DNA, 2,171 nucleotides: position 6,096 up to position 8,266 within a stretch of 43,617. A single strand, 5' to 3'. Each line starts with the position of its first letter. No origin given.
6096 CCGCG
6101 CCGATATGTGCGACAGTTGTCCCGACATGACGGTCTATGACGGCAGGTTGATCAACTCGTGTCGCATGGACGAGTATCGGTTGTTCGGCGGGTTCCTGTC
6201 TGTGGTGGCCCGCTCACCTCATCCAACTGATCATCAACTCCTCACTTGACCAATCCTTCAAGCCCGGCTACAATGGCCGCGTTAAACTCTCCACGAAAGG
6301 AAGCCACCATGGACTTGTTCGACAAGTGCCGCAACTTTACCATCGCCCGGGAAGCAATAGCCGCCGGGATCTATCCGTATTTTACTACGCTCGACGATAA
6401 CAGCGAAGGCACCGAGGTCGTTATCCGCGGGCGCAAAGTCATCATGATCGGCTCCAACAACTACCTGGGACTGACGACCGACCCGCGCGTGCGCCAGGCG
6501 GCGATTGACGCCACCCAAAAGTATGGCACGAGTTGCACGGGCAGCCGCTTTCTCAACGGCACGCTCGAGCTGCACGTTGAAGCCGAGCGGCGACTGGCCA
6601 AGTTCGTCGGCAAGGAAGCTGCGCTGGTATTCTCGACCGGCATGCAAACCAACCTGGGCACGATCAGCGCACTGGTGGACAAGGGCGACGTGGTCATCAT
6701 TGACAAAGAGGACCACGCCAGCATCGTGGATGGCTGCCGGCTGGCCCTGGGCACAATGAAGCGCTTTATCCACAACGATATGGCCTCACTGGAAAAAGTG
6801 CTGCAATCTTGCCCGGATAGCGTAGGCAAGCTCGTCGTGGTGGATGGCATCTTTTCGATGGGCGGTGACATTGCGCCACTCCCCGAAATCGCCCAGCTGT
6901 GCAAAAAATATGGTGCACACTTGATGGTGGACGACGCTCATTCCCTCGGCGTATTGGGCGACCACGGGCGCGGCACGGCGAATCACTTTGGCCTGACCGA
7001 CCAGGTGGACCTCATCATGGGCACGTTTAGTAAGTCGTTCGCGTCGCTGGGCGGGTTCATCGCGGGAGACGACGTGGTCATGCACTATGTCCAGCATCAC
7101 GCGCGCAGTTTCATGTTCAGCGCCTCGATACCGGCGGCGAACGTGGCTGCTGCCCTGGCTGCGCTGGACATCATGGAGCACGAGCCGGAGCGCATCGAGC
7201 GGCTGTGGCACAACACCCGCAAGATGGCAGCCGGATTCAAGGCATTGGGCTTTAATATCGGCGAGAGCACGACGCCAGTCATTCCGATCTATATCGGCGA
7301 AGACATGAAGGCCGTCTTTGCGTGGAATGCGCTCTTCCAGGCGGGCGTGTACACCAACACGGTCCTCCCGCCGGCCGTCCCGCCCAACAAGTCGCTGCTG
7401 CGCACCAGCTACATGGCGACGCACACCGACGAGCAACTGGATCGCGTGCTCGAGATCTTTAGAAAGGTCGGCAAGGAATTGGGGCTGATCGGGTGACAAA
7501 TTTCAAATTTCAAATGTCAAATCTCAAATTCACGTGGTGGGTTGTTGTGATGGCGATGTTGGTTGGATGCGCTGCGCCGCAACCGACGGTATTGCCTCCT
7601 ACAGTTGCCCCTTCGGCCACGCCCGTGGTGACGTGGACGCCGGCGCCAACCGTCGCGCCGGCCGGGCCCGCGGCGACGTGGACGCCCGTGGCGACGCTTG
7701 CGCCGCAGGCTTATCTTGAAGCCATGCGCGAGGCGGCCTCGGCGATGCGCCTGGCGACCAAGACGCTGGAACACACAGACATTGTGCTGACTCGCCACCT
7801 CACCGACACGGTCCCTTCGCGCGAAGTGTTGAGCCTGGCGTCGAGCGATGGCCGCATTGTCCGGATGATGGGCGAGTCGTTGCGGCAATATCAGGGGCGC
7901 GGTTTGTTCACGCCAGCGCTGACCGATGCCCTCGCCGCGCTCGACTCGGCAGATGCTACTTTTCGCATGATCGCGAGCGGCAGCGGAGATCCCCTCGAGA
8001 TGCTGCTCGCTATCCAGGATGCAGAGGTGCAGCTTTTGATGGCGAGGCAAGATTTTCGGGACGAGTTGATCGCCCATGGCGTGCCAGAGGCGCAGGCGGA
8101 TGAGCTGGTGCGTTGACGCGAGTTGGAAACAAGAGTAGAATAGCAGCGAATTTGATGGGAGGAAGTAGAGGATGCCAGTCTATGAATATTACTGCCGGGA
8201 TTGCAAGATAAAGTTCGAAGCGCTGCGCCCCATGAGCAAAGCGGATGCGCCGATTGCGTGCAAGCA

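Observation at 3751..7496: Compact KAS II / radical SAM / serine-palmitoyltransferase-like operon: candidate pathway for an unusual long-chain amino-lipid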

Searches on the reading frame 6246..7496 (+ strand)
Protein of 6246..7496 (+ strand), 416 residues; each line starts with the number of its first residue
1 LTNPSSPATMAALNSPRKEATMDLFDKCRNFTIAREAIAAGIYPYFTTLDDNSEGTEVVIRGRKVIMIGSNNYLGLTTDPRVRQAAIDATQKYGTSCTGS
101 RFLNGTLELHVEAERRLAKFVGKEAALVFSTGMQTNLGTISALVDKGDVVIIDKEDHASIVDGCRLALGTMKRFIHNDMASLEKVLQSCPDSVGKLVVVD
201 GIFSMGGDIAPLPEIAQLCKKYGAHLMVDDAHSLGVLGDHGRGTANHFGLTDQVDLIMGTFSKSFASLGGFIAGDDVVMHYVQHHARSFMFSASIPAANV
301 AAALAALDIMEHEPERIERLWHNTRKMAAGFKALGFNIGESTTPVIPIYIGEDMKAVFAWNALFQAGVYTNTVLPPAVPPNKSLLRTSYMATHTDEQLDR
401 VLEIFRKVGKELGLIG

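Call 4: search_protein_families(library=pfam, proteins=[window:6246-7496:+])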
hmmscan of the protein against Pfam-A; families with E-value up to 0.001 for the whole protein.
window:6246-7496:+ (416 aa): 5 families
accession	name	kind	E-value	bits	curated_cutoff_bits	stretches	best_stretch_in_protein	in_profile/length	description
PF00155.27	Aminotran_1_2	-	2.3e-59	201.9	19.7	1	64-403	2-359/361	Aminotransferase class I and II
PF01212.27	Beta_elim_lyase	-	3.2e-09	37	27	1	112-338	36-272/288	Beta-eliminating lyase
PF01053.26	Cys_Met_Meta_PP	-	1.1e-06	27.9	27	1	112-236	56-180/381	Cys/Met metabolism PLP-dependent enzyme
PF00266.25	Aminotran_5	-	9.8e-06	25.2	21.5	1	102-234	37-180/371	Aminotransferase class-V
PF01041.23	DegT_DnrJ_EryC1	-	0.00032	20.5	19.8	1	112-236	28-152/360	DegT/DnrJ/EryC1/StrS aminotransferase family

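Call 5: search_protein_families(library=ncbifam, proteins=[window:6246-7496:+])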
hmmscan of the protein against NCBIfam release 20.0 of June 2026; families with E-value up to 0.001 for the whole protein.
window:6246-7496:+ (416 aa): 33 families (the best 25 are shown)
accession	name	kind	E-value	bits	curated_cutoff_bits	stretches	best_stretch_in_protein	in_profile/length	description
NF047600.1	SerpalmtaseCFB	equivalog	5.1e-165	548.9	640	1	24-413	5-393/395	serine palmitoyltransferase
NF047599.1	SerpalmtaseBetaP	equivalog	3.5e-134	447.4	500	1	22-413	1-394/394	serine palmitoyltransferase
TIGR01825.1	gly_Cac_T_rel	subfamily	2.1e-122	408.5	535.4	1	43-415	14-385/385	BioF/Kbl family PLP-dependent acyltransferase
TIGR00858.1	bioF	equivalog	1.2e-116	389.5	426.45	1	52-404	10-363/365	8-amino-7-oxononanoate synthase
NF047603.1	SerpalmtaseAlphaP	equivalog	3.6e-111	371.7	670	1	22-415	2-399/399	serine palmitoyltransferase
NF005394.0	PRK06939.1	equivalog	4.7e-109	364.7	460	1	39-415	18-397/397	glycine C-acetyltransferase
TIGR01822.1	2am3keto_CoA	equivalog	3.5e-89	299.5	493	1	58-415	33-393/393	glycine C-acetyltransferase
TIGR01821.1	5aminolev_synth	equivalog_domain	2.2e-74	250.7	338.55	1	63-414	45-399/402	5-aminolevulinate synthase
NF005526.0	PRK07179.1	equivalog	3.2e-70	236.7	428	1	51-411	38-398/407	alpha-hydroxyketone-type quorum-sensing autoinducer synthase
NF005697.0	PRK07505.1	subfamily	2.3e-46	158.2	342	1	59-411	44-401/405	hypothetical protein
NF004608.1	PRK05937.1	equivalog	3.1e-37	128.2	399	1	97-407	43-344/366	8-amino-7-oxononanoate synthase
NF000586.1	PRK00011.1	subfamily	5e-10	38.7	335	1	61-342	15-301/404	serine hydroxymethyltransferase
NF041359.1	GntG_guanitoxin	subfamily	1.6e-07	30.8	230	1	114-405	44-341/343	GntG family PLP-dependent aldolase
NF006347.0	PRK08574.1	equivalog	1.6e-06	27.1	477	1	90-233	38-177/385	cystathionine gamma-synthase family protein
NF004856.0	PRK06209.1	equivalog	1.7e-06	26.8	486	1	171-335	176-340/450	glutamate-1-semialdehyde 2,1-aminomutase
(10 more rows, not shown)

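Call 19: search_solved_structures(query=window:6246-7496:+, max_evalue=1e-30)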
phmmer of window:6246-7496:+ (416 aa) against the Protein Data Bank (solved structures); distinct sequences matched with E-value up to 1e-30: 48.
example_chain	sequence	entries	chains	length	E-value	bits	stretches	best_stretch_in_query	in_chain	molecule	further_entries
8guh_A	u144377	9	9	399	3.4e-128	431.2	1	24-411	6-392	Serine palmitoyltransferase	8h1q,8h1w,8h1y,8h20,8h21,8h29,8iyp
3a2b_A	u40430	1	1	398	3.5e-128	431.2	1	24-411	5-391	Serine palmitoyltransferase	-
2x8u_A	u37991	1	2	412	9e-97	327.8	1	23-415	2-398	SERINE PALMITOYLTRANSFERASE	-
2jgt_A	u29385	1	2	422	3.3e-95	322.6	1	16-416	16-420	SERINE PALMITOYLTRANSFERASE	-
2jg2_A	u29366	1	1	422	3.8e-95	322.4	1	16-416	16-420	SERINE PALMITOYLTRANSFERASE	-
2w8j_A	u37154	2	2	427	4.3e-95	322.2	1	20-416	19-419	SERINE PALMITOYLTRANSFERASE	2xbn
2w8t_A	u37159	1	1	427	5.7e-95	321.8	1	20-416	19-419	SERINE PALMITOYLTRANSFERASE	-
2w8v_A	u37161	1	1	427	7.7e-95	321.4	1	20-416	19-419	SERINE PALMITOYLTRANSFERASE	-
2w8u_A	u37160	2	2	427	8.1e-95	321.3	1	20-416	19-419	SERINE PALMITOYLTRANSFERASE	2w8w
4bmk_A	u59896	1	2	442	3.2e-94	319.4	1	19-416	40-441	SERINE PALMITOYLTRANSFERASE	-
8s1y_A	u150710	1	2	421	6.1e-90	305.3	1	58-415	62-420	8-amino-7-oxononanoate synthase/2-amino-3-ketobutyrate coenzyme A ligase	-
7poa_A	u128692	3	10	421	1.6e-89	303.9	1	58-415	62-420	8-amino-7-oxononanoate synthase/2-amino-3-ketobutyrate coenzyme A ligase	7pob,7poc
28eh_A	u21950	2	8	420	1.3e-78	268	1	40-412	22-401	Cysteate-C-fatty acyltransferase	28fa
7u7h_A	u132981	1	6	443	5.1e-73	249.6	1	45-411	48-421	7-keto-8-aminopelargonate synthetase-like enzyme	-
3tqx_A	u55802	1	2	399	3e-71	243.7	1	40-415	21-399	2-amino-3-ketobutyrate coenzyme A ligase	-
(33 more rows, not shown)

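Call 21: find_homologous_proteins(query=window:6246-7496:+)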
Query window:6246-7496:+ (416 aa): 8000 proteins with E <= 0.001 among 8000 candidates; the best 120 are listed.
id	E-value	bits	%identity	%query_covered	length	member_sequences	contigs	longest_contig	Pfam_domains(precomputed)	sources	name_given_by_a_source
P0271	4.8e-257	870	97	95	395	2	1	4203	PF00155.28,PF01212.28,PF01053.27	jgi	jgi:8-amino-7-oxononanoate synthase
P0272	2.0e-253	858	96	95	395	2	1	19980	PF00155.28,PF00266.26,PF01212.28,PF01053.27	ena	-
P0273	4.0e-242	821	91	95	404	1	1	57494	PF00155.28,PF00266.26,PF01212.28,PF01053.27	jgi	-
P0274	7.5e-241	817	92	95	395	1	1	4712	PF00155.28,PF00266.26,PF01212.28,PF01053.27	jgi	-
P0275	5.2e-240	814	91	95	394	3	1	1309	PF00155.28,PF01212.28,PF01053.27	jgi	jgi:8-amino-7-oxononanoate synthase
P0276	9.5e-240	813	91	95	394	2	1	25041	PF00155.28,PF00266.26,PF01212.28,PF01053.27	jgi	-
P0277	2.8e-239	812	91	95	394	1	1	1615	PF00155.28,PF00266.26,PF01212.28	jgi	-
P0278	1.2e-238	810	91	95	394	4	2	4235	PF00155.28,PF00266.26,PF01212.28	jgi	jgi:8-amino-7-oxononanoate synthase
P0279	5.8e-238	808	90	95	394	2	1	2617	PF00155.28,PF00266.26,PF01212.28,PF01053.27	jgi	jgi:8-amino-7-oxononanoate synthase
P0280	1.2e-237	806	90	95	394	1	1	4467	PF00155.28,PF01212.28,PF01053.27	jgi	-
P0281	1.3e-237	806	90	95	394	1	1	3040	PF00155.28,PF01212.28,PF01053.27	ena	-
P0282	1.7e-237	806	89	95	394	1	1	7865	PF00155.28,PF01212.28,PF01053.27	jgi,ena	-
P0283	4.2e-237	805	89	95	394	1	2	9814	PF00155.28,PF01212.28,PF01053.27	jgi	jgi:8-amino-7-oxononanoate synthase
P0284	1.4e-236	803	89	95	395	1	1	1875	PF00155.28,PF01212.28,PF01053.27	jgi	jgi:8-amino-7-oxononanoate synthase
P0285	1.6e-236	803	90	95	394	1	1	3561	PF00155.28,PF00266.26,PF01212.28,PF01053.27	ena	-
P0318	2.2e-201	687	78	95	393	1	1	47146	PF00155.28,PF01212.28,PF01053.27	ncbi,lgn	-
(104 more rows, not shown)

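Call 22: find_encoding_contigs(protein=P0272, flank=8000, max_places=1)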
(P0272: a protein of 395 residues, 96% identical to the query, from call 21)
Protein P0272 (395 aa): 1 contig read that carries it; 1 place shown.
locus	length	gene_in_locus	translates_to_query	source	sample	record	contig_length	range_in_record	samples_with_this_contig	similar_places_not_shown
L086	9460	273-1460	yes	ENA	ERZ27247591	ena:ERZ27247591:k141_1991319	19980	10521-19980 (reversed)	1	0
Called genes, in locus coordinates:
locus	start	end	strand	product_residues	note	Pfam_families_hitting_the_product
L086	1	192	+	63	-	?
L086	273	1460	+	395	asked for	PF00155:Aminotran_1_2, PF00266:Aminotran_5 (faint), PF01053:Cys_Met_Meta_PP (weak), PF01212:Beta_elim_lyase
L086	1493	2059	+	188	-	-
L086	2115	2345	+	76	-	PF09723:Zn_ribbon_8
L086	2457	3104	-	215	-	PF05949:DUF881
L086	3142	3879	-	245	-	PF05949:DUF881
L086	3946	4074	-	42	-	-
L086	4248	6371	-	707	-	PF13231:PMT_2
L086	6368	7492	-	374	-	-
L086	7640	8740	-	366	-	PF02350:Epimerase_2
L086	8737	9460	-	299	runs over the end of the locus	PF07719:TPR_2 (faint), PF13371:TPR_9 (weak), PF13414:TPR_11 (faint), PF13432:TPR_16, PF14559:TPR_19, PF13428:TPR_14 (weak), PF13432:TPR_16 (weak), PF14559:TPR_19, +11 more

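Call 23: find_encoding_contigs(protein=P0273, flank=8000, max_places=1)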
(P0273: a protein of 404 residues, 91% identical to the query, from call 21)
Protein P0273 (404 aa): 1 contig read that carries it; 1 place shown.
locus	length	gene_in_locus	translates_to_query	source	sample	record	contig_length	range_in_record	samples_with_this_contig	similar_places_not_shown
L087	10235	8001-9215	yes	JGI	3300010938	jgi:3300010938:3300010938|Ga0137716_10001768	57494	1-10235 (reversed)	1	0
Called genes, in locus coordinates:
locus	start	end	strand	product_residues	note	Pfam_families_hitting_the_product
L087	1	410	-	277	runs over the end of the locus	PF13620:CarboxypepD_reg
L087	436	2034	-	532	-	PF02310:B12-binding, PF04055:Radical_SAM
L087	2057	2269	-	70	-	-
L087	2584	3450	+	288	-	PF13302:Acetyltransf_3 (weak), PF13673:Acetyltransf_10, PF00583:Acetyltransf_1, PF13508:Acetyltransf_7, PF08445:FR47 (weak)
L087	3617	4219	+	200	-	PF16697:Yop-YscD_cpl, PF00498:FHA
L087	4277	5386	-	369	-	PF18854:baeRF_family10, PF18844:baeRF_family2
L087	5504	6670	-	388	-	PF00089:Trypsin, PF13365:Trypsin_2, PF17820:PDZ_6 (faint), PF00595:PDZ (faint), PF13180:PDZ_2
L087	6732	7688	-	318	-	PF00226:DnaJ, PF01556:DnaJ_C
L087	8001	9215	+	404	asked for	PF00155:Aminotran_1_2, PF00266:Aminotran_5 (faint), PF01053:Cys_Met_Meta_PP (weak), PF01212:Beta_elim_lyase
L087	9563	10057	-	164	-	PF18927:CrtO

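Call 24: find_encoding_contigs(protein=P0318, flank=8000, max_places=1)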
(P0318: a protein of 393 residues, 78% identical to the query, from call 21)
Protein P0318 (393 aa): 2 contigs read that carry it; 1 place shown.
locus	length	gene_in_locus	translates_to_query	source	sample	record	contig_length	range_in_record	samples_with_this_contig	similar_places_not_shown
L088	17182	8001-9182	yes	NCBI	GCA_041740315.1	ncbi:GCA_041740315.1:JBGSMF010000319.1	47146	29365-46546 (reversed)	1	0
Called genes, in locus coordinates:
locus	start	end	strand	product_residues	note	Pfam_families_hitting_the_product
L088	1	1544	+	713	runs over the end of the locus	?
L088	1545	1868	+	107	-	-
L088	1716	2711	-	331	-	PF01073:3Beta_HSD, PF01370:Epimerase, PF02719:Polysacc_synt_2, PF04321:RmlD_sub_bind, PF05368:NmrA, PF07993:NAD_binding_4, PF13460:NAD_binding_10, PF16363:GDP_Man_Dehyd, +1 more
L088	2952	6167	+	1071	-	PF00704:Glyco_hydro_18, PF16158:N_BRCA1_IG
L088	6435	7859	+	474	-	PF00150:Cellulase (faint)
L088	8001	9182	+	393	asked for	PF00155:Aminotran_1_2, PF01053:Cys_Met_Meta_PP (weak), PF01212:Beta_elim_lyase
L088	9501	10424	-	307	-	PF06325:PrmA, PF05175:MTS, PF02475:TRM5-TYW2_MTfase (weak), PF13489:Methyltransf_23 (weak), PF13847:Methyltransf_31, PF08241:Methyltransf_11, PF08242:Methyltransf_12 (weak), PF13649:Methyltransf_25, +1 more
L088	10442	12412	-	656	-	-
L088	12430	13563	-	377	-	PF00226:DnaJ, PF01556:DnaJ_C, PF00684:DnaJ_CXXCXGXG, PF27439:DnaJ_C_2 (weak)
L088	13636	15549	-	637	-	PF00012:HSP70, PF06723:MreB_Mbl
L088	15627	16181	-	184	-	PF01025:GrpE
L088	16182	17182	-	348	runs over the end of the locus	PF01628:HrcA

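Call 43: search_solved_structures(query=window:6309-7496:+, max_evalue=1e-90, show_alignments=3)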
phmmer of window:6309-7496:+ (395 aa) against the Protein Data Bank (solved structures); distinct sequences matched with E-value up to 1e-90: 10.
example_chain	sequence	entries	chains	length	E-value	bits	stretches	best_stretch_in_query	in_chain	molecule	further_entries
3a2b_A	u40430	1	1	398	3.4e-128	431.2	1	4-390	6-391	Serine palmitoyltransferase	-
8guh_A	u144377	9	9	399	3.4e-128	431.1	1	4-390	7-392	Serine palmitoyltransferase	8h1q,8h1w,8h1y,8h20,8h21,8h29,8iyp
2x8u_A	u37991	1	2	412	8.2e-97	327.9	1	2-394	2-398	SERINE PALMITOYLTRANSFERASE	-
2jgt_A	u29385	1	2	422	9.8e-95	321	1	16-395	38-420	SERINE PALMITOYLTRANSFERASE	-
2jg2_A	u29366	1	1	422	1.1e-94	320.8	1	16-395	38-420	SERINE PALMITOYLTRANSFERASE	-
2w8j_A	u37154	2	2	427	1.2e-94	320.8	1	16-395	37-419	SERINE PALMITOYLTRANSFERASE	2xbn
2w8t_A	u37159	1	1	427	1.5e-94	320.4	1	16-395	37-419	SERINE PALMITOYLTRANSFERASE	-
2w8v_A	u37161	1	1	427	2.1e-94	320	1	16-395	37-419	SERINE PALMITOYLTRANSFERASE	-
2w8u_A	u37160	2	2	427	2.2e-94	319.9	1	16-395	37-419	SERINE PALMITOYLTRANSFERASE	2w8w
4bmk_A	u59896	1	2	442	9.1e-94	317.8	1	16-395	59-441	SERINE PALMITOYLTRANSFERASE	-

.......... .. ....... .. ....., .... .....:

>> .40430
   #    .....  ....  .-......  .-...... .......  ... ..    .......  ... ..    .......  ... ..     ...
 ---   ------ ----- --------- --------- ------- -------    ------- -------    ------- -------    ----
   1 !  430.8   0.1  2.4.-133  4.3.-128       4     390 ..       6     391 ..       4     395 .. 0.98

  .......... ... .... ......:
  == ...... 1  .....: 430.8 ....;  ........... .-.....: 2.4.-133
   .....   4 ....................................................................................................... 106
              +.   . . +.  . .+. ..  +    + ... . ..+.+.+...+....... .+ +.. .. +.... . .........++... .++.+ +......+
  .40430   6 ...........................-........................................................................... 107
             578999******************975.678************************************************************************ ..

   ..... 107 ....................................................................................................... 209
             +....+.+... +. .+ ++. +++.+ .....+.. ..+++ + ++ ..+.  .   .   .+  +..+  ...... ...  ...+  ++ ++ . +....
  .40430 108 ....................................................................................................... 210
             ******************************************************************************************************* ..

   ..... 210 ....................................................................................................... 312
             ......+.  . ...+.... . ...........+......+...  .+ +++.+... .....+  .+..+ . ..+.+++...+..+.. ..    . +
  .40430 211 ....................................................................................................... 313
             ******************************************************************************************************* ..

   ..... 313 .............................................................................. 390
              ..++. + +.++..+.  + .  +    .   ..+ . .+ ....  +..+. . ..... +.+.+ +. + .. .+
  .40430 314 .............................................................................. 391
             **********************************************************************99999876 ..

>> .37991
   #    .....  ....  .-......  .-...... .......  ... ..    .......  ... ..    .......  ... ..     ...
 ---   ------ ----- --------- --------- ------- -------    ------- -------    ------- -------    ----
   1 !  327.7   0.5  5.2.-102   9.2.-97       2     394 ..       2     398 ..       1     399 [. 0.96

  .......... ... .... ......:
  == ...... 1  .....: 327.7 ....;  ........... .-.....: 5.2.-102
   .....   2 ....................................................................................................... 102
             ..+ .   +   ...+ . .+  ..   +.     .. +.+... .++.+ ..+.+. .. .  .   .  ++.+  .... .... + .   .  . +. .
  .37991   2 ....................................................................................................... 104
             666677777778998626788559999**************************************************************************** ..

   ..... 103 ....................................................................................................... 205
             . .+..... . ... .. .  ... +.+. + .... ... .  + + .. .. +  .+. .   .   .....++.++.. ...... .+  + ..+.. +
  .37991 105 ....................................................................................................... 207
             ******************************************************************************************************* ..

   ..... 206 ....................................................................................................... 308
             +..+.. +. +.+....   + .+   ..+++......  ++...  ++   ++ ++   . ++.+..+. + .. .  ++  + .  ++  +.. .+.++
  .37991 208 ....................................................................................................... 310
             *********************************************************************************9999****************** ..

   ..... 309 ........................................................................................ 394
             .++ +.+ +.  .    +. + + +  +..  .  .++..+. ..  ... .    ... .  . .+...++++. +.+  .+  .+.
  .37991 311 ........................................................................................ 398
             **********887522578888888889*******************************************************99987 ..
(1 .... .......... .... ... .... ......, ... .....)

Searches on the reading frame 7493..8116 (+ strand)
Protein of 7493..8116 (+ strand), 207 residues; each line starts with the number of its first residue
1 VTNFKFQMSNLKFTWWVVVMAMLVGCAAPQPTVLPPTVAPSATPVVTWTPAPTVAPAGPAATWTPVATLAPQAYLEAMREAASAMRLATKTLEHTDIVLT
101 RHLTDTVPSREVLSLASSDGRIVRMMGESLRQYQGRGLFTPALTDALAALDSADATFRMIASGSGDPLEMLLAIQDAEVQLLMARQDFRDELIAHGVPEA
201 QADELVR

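Call 4: search_protein_families(library=pfam, proteins=[window:7493-8116:+])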
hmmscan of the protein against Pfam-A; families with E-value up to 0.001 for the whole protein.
window:7493-8116:+ (207 aa): 0 families

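Call 5: search_protein_families(library=ncbifam, proteins=[window:7493-8116:+])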
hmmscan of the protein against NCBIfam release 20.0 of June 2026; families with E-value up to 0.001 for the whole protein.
window:7493-8116:+ (207 aa): 0 families

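Call 83: search_protein_families(library=padloc, proteins=[window:7493-8116:+], max_evalue=0.001)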
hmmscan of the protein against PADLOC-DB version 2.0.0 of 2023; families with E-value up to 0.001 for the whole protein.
window:7493-8116:+ (207 aa): 0 families
